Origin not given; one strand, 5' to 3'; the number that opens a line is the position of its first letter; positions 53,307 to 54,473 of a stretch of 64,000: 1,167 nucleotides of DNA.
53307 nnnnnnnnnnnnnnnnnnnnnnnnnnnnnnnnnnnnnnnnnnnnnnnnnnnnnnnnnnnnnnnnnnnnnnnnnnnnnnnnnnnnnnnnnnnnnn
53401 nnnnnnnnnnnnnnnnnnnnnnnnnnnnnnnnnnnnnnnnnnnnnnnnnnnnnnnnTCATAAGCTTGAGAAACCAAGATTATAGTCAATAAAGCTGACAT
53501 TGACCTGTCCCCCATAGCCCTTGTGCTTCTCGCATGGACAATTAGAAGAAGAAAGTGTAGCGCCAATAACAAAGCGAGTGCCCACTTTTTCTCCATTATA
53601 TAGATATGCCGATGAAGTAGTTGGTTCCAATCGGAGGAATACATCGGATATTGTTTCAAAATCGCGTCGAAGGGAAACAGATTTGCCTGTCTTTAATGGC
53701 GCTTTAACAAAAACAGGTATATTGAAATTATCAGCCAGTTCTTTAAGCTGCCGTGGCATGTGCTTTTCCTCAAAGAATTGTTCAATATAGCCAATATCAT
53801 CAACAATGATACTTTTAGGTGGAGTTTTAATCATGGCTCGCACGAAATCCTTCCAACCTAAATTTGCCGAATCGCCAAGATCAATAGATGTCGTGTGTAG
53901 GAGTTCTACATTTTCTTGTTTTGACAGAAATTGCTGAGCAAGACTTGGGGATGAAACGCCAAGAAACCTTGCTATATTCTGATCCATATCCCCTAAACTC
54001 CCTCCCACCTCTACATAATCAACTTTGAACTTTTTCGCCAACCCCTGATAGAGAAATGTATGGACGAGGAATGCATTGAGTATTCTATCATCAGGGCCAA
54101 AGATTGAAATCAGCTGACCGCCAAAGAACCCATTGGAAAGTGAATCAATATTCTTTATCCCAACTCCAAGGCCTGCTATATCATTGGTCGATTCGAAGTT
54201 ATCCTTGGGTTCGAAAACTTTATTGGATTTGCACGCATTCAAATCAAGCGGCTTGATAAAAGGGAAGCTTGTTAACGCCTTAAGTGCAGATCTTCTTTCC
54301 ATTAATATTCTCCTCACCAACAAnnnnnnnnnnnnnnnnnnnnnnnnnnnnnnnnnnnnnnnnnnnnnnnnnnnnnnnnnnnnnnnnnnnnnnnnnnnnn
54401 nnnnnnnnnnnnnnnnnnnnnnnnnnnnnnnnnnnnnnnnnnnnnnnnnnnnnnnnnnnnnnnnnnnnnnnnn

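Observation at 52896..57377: WYL-regulator-led operon: UDG-fold-like protein, AAA+ ATPase, P-loop-less RecA/KaiC-like protein, second UDG-fold-like protein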

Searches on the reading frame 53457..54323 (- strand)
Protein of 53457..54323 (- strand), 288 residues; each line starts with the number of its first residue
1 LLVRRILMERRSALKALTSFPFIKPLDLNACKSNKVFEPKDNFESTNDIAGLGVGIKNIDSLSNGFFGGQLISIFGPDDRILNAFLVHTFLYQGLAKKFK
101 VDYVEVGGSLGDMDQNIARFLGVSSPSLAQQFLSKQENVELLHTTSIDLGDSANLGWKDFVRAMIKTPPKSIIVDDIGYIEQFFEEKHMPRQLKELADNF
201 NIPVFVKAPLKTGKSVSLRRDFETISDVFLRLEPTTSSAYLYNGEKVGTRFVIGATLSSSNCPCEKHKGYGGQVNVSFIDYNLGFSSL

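Call 3: search_protein_families(library=pfam, proteins=[window:53457-54323:-], max_evalue=0.1)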
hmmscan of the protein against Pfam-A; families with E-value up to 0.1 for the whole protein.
window:53457-54323:- (288 aa): 1 family
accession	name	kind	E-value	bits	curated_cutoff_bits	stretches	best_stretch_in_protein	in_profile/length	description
PF06745.19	ATPase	-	0.1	12.4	26.6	0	54-197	3-148/231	KaiC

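Call 4: search_protein_families(library=padloc, proteins=[window:53457-54323:-], max_evalue=0.1)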
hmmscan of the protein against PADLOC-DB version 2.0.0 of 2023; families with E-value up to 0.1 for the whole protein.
window:53457-54323:- (288 aa): 0 families

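Call 5: search_protein_families(library=ncbifam, proteins=[window:53457-54323:-], max_evalue=0.1)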
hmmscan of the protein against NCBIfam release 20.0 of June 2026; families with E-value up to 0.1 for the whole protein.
window:53457-54323:- (288 aa): 2 families
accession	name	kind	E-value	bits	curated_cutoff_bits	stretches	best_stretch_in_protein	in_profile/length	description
TIGR03600.1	phage_DnaB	exception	0.0078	15.2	498.65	0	38-74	163-199/421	phage replicative helicase, DnaB family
NF006306.0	PRK08506.1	equivalog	0.05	12.2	596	0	121-204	228-307/472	replicative DNA helicase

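Call 6: search_protein_families(library=phrogs, proteins=[window:53457-54323:-], max_evalue=0.1)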
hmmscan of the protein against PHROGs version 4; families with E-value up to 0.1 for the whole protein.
window:53457-54323:- (288 aa): 0 families

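Call 25: find_homologous_proteins(query=window:53457-54323:-)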
Query window:53457-54323:- (288 aa): 2 proteins with E <= 0.001 among 1350 candidates.
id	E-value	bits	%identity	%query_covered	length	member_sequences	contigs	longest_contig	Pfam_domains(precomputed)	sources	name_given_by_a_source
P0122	5.1e-184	628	100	98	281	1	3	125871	-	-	-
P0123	1.1e-79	286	50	99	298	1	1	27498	-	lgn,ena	-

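Call 27: find_related_loci(query=A1, collection=genome_contigs, flank=10000)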
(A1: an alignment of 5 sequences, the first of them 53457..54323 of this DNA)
Query A1 (288 aa) in genome_contigs; peptide patterns used: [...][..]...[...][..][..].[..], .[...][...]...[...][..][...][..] (x = any residue, [..] = any of these).
156 stretches matched a pattern; 3 encode a relative of the query (tblastn E <= 1e-3); 3 distinct loci.
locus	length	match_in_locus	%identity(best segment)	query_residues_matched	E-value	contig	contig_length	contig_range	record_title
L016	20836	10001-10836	41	8-288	1e-48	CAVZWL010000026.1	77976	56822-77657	MAG: Ignavibacteriota bacterium isolate MFD01476.bin.2.1 genome assembly, contig: contig_81058, whole genome shotgun seq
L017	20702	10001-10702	29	35-285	6e-27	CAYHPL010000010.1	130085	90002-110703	MAG TPA_asm: uncultured Chitinophagales bacterium isolate ERP119705_co15_15 genome assembly, contig: NODE_58_length_1300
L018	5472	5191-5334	42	22-72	1e-6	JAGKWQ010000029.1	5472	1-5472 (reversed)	MAG: Cellvibrionaceae bacterium isolate C8_D7_007 C8_D7_007_636, whole genome shotgun sequence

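Call 42: find_encoding_contigs(protein=P0123, flank=9000, max_places=2)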
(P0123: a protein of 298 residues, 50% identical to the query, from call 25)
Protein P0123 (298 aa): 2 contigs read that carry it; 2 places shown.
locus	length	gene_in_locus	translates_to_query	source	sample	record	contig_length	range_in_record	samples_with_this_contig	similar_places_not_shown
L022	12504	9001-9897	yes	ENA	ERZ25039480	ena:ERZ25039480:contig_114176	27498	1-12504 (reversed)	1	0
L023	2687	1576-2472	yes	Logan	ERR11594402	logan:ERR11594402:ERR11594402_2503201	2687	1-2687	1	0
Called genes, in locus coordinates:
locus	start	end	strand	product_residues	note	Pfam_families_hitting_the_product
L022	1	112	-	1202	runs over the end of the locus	PF00580:UvrD-helicase (weak), PF05970:PIF1 (faint), PF13086:AAA_11 (faint), PF13245:AAA_19, PF13604:AAA_30, PF01443:Viral_helicase1 (weak), PF18335:SH3_13 (weak), PF13538:UvrD_C_2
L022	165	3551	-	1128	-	PF02384:N6_Mtase (weak), PF07669:Eco57I, PF18135:Type_ISP_C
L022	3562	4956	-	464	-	PF00271:Helicase_C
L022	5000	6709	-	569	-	PF13091:PLDc_2, PF09565:RE_NgoFVII (weak), PF00176:SNF2-rel_dom (weak), PF04851:ResIII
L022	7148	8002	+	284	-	PF08220:HTH_DeoR (weak), PF08279:HTH_11, PF13280:WYL, PF25583:WCX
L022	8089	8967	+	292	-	-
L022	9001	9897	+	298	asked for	-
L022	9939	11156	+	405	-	PF00004:AAA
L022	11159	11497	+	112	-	-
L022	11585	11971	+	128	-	-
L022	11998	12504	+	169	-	?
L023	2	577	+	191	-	?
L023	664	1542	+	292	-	-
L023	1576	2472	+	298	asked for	-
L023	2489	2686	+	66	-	?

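Call 43: find_related_loci(query=A1, collection=metagenome_contigs, flank=8000)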
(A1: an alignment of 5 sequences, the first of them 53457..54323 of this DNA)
Query A1 (288 aa) in metagenome_contigs; peptide patterns used: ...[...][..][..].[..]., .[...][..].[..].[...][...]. (x = any residue, [..] = any of these).
225 stretches matched a pattern; 6 encode a relative of the query (tblastn E <= 1e-3); 6 distinct loci.
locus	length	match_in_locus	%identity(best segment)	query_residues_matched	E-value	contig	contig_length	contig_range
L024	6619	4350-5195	42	8-288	3e-64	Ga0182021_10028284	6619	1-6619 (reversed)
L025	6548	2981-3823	40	6-288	6e-56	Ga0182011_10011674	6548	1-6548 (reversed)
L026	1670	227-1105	25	8-288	1e-31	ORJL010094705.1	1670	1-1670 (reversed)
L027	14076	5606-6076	33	51-228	4e-25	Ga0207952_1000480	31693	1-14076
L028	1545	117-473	38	176-288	6e-24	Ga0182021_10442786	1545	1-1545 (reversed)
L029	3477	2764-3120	37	176-288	4e-23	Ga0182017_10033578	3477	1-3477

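Call 46: search_protein_families(library=pfam, proteins=[L022:8089-8967:+, L027:2595-3446:+, L016:7716-8666:+], max_evalue=0.1)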
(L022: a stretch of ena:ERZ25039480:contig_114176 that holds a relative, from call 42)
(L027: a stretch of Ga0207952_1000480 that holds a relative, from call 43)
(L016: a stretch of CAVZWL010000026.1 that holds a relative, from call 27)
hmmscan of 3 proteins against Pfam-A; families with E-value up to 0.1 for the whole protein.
L022:8089-8967:+ (292 aa): 1 family
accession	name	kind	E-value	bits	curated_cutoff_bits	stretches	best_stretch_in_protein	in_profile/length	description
PF04776.17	protein_MS5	-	0.071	13.7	25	0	69-127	10-69/119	Protein MS5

L027:2595-3446:+ (283 aa): 1 family
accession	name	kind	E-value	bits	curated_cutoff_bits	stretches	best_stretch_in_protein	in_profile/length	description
PF02638.21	GHL10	-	0.062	12.8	27.9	0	54-114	241-298/311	Glycosyl hydrolase-like 10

L016:7716-8666:+ (316 aa): 3 families
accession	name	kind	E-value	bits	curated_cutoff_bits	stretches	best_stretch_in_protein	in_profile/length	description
PF14281.12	PDDEXK_4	-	2.4e-07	31.3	22.3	1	3-167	2-181/183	PD-(D/E)XK nuclease superfamily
PF14249.11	Tocopherol_cycl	-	0.034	13.7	26.6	1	14-106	31-124/335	Tocopherol cyclase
PF04504.20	GeBP-like_DBD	-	0.053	14.7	29.5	0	46-110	4-64/94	Glabrous-enhancer-binding protein-like family, DBD domain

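Call 50: search_solved_structures(query=A3, max_evalue=10, show_alignments=1)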
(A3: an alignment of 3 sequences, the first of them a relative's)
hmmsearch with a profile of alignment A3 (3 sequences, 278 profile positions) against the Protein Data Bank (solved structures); distinct sequences matched with E-value up to 10: 7.
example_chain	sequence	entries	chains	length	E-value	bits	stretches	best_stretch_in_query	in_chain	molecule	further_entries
6l2k_A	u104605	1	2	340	0.28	13.9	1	24-73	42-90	Ketol-acid reductoisomerase (NADP(+))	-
5a9f_A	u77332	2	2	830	0.55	12.9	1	143-221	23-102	DNA POLYMERASE THETA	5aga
9c5q_C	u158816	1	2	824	0.55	12.9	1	143-221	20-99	DNA polymerase theta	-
9bh6_A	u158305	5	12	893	0.58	12.8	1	143-221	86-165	DNA polymerase theta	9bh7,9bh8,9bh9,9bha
8w0a_C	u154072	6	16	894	0.58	12.8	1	143-221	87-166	DNA polymerase theta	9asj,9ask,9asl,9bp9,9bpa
5a9j_A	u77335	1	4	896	0.59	12.8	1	143-221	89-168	DNA POLYMERASE THETA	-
9osw_A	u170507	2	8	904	0.59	12.8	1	143-221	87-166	DNA polymerase theta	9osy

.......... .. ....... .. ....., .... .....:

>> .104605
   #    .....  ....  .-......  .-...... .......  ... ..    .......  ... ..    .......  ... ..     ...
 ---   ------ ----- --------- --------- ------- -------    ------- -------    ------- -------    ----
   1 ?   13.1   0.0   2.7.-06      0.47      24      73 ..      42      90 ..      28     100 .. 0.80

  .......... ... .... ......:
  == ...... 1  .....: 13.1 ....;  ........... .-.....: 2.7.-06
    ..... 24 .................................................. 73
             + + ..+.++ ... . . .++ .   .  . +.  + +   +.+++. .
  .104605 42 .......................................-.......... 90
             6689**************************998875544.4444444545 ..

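Call 51: search_solved_structures(query=A1, max_evalue=10, show_alignments=2)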
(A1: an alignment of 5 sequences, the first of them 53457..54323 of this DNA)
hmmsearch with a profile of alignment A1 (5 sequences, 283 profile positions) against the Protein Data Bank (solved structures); distinct sequences matched with E-value up to 10: 16.
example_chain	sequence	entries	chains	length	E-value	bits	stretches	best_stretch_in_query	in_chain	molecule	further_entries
2vye_A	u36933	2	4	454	1.2e-05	27.9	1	21-219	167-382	REPLICATIVE DNA HELICASE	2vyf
2r6a_A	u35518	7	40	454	4.8e-05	25.9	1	15-219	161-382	Replicative helicase | Replicative DNA helicase DnaB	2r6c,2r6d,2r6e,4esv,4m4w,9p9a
4nmn_A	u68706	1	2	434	0.00043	22.8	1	30-215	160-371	Replicative DNA helicase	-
6kza_A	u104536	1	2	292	0.0097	18.3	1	177-218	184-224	Replicative DNA helicase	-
7t22_A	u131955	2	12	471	0.03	16.7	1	177-218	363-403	Replicative DNA helicase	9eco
6bbm_A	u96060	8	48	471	0.031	16.7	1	177-218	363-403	Replicative DNA helicase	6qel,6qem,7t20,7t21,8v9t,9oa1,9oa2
9dls_A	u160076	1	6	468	0.04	16.3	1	177-218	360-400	Replicative DNA helicase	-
6t66_A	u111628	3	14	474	0.041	16.3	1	177-218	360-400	Replicative DNA helicase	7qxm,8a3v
4a1f_A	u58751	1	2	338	0.053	15.9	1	176-218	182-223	REPLICATIVE DNA HELICASE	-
4zc0_A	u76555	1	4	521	0.17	14.3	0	176-217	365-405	Replicative DNA helicase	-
2cvf_A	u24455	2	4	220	0.34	13.3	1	42-99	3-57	DNA repair and recombination protein radB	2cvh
9iig_M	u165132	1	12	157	0.54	12.6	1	59-122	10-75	Bacterioferritin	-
21vm_C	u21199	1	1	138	0.67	12.3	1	23-97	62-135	Phi92_gp128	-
25pt_A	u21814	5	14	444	1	11.7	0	88-152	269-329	Beta-glucosidase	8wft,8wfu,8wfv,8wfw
8xpc_A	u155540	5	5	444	1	11.7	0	88-152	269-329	beta-glucosidase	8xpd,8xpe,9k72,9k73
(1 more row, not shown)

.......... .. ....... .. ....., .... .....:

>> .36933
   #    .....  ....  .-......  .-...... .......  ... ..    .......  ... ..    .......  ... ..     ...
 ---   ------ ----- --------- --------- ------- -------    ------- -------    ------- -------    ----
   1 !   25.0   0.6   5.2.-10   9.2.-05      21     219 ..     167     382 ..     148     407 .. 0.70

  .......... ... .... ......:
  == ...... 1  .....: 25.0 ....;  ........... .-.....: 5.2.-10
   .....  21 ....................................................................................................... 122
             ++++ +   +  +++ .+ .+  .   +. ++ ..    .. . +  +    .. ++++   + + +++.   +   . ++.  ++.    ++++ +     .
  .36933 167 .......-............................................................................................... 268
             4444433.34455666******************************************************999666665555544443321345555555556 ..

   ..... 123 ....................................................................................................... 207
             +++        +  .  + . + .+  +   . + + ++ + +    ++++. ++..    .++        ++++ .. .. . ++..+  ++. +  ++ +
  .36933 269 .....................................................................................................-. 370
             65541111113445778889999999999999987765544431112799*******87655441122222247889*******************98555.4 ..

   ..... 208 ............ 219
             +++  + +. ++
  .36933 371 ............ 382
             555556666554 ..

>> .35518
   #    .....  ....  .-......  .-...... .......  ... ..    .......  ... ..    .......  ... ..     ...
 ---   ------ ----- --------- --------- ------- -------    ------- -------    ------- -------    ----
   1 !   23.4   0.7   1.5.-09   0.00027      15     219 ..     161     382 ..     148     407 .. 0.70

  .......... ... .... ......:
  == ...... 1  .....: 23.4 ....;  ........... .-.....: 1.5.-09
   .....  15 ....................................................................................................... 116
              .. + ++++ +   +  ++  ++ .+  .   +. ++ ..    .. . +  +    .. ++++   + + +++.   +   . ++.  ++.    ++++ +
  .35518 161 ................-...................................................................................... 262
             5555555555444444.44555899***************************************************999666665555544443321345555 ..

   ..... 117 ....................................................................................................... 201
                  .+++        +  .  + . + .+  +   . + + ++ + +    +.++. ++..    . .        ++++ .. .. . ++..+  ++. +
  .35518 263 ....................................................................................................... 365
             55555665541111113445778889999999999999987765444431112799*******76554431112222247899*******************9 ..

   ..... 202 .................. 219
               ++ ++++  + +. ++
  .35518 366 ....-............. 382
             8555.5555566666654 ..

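Call 71: search_protein_families(library=pfam, proteins=[L024:4350-5198:+, L026:227-1108:+, P0123, P0122, L016:10001-10525:+], max_evalue=10)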
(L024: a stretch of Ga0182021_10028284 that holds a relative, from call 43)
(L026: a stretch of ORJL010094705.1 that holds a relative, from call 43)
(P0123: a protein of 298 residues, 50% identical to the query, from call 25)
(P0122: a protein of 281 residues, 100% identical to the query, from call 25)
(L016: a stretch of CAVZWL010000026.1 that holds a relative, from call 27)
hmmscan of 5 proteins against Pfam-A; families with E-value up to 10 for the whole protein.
L024:4350-5198:+ (282 aa): 3 families
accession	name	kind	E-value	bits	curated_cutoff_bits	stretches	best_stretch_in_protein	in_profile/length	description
PF03796.21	DnaB_C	-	0.014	15.2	27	1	152-206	125-186/255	DnaB-like helicase C terminal domain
PF10518.14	TAT_signal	-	0.016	15.6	22.7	1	1-19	2-20/21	TAT (twin-arginine translocation) pathway signal sequence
PF20314.3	DUF6610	-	0.22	11.6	27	1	140-185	35-80/198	Family of unknown function (DUF6610)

L026:227-1108:+ (293 aa): 2 families
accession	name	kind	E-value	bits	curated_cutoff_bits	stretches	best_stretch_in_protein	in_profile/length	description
PF03796.21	DnaB_C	-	5.3e-05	23.2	27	2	187-205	157-175/255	DnaB-like helicase C terminal domain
PF10518.14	TAT_signal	-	0.16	12.4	22.7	1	1-19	2-20/21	TAT (twin-arginine translocation) pathway signal sequence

P0123 (298 aa): 1 family
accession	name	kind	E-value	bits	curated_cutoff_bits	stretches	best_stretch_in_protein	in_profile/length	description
PF03796.21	DnaB_C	-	0.025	14.4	27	1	170-215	127-179/255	DnaB-like helicase C terminal domain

P0122 (281 aa): 2 families
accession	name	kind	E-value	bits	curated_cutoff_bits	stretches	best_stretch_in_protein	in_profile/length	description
PF06745.19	ATPase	-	0.094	12.5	26.6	1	47-190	3-148/231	KaiC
PF13607.11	Succ_CoA_lig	-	0.3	11.3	27.4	1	118-199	10-86/138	Succinyl-CoA ligase like flavodoxin domain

L016:10001-10525:+ (174 aa): 0 families

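Call 72: search_protein_families(library=ncbifam, proteins=[L024:4350-5198:+, L026:227-1108:+, P0123, P0122, L016:10001-10525:+], max_evalue=10)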
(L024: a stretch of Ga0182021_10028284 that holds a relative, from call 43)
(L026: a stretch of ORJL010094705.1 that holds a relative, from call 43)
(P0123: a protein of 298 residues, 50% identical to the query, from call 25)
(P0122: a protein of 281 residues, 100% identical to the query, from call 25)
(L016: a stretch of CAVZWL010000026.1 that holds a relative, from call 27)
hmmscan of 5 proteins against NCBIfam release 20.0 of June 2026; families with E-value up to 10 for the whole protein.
L024:4350-5198:+ (282 aa): 4 families
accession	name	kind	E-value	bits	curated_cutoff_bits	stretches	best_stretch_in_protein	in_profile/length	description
NF049961.1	GlcpCgpA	domain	0.00063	19.4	300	1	142-252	75-182/220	glycoprotein CgpA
TIGR03600.1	phage_DnaB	exception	0.0081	15.2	498.65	1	157-206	306-361/421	phage replicative helicase, DnaB family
TIGR01292.1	TRX_reduct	equivalog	0.027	13.3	343.45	1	15-88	101-173/300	thioredoxin-disulfide reductase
TIGR01409.1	TAT_signal_seq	domain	0.034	14.5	16.7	1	2-16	2-16/29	twin-arginine translocation signal domain-containing protein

L026:227-1108:+ (293 aa): 15 families
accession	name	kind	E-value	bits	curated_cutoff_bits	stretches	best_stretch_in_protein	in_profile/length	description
NF004384.0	PRK05748.1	equivalog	3.8e-06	25.7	525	2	40-96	179-235/452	replicative DNA helicase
TIGR00665.1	DnaB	equivalog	5.6e-06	25.4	385.25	2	40-94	171-225/435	replicative DNA helicase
NF006306.0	PRK08506.1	equivalog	6.4e-06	25.1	596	2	40-91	168-219/472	replicative DNA helicase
NF004109.0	PRK05595.1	equivalog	3.4e-05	22.7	737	1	42-96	179-233/444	replicative DNA helicase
NF005424.0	PRK07004.1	equivalog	0.00044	18.9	834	1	39-95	187-244/460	replicative DNA helicase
TIGR03600.1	phage_DnaB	exception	0.00071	18.7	498.65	2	186-204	331-349/421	phage replicative helicase, DnaB family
NF006606.0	PRK09165.1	equivalog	0.00078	18.1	540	1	39-72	192-225/497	replicative DNA helicase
NF040583.1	dnaB_SPI-7_type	exception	0.0026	16.9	655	1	40-100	170-230/434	SPI-7-type island replicative DNA helicase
NF005852.0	PRK07773.1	equivalog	0.01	14.1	780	1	41-72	194-225/886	replicative DNA helicase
NF005945.0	PRK08006.1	equivalog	0.019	13.8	898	1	36-95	196-255/471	replicative DNA helicase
NF005369.0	PRK06904.1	equivalog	0.04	12.6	809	1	42-87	201-246/474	replicative DNA helicase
NF006458.0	PRK08840.1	equivalog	0.046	12.4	884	1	36-96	189-249/464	replicative DNA helicase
NF005240.0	PRK06749.1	subfamily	0.068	11.9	686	1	41-89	163-211/428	replicative DNA helicase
NF003543.0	PRK05198.1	equivalog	0.081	11.9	242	1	164-210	13-59/273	3-deoxy-8-phosphooctulonate synthase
NF000340.1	fusB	exception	0.1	12.4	375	1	203-265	132-191/213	FusB family fusidic acid resistance EF-G-binding protein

P0123 (298 aa): 2 families
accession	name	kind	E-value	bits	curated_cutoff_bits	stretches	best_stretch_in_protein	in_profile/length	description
TIGR03600.1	phage_DnaB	exception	0.003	16.6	498.65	2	44-77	165-198/421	phage replicative helicase, DnaB family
NF045717.1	DVU0259_DivK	exception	0.062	13.5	160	1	165-234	39-105/117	DVU0259 family response regulator domain-containing protein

P0122 (281 aa): 4 families
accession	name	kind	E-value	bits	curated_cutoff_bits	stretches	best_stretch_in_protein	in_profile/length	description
TIGR03600.1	phage_DnaB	exception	0.0075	15.3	498.65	1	31-67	163-199/421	phage replicative helicase, DnaB family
NF006306.0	PRK08506.1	equivalog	0.045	12.4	596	2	114-197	228-307/472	replicative DNA helicase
NF004384.0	PRK05748.1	equivalog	0.13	10.8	525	0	36-67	177-208/452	replicative DNA helicase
TIGR00665.1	DnaB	equivalog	0.25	10.1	385.25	1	33-170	165-285/435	replicative DNA helicase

L016:10001-10525:+ (174 aa): 1 family
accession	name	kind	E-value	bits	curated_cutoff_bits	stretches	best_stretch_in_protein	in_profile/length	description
TIGR01292.1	TRX_reduct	equivalog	0.12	11.2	343.45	1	38-81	122-166/300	thioredoxin-disulfide reductase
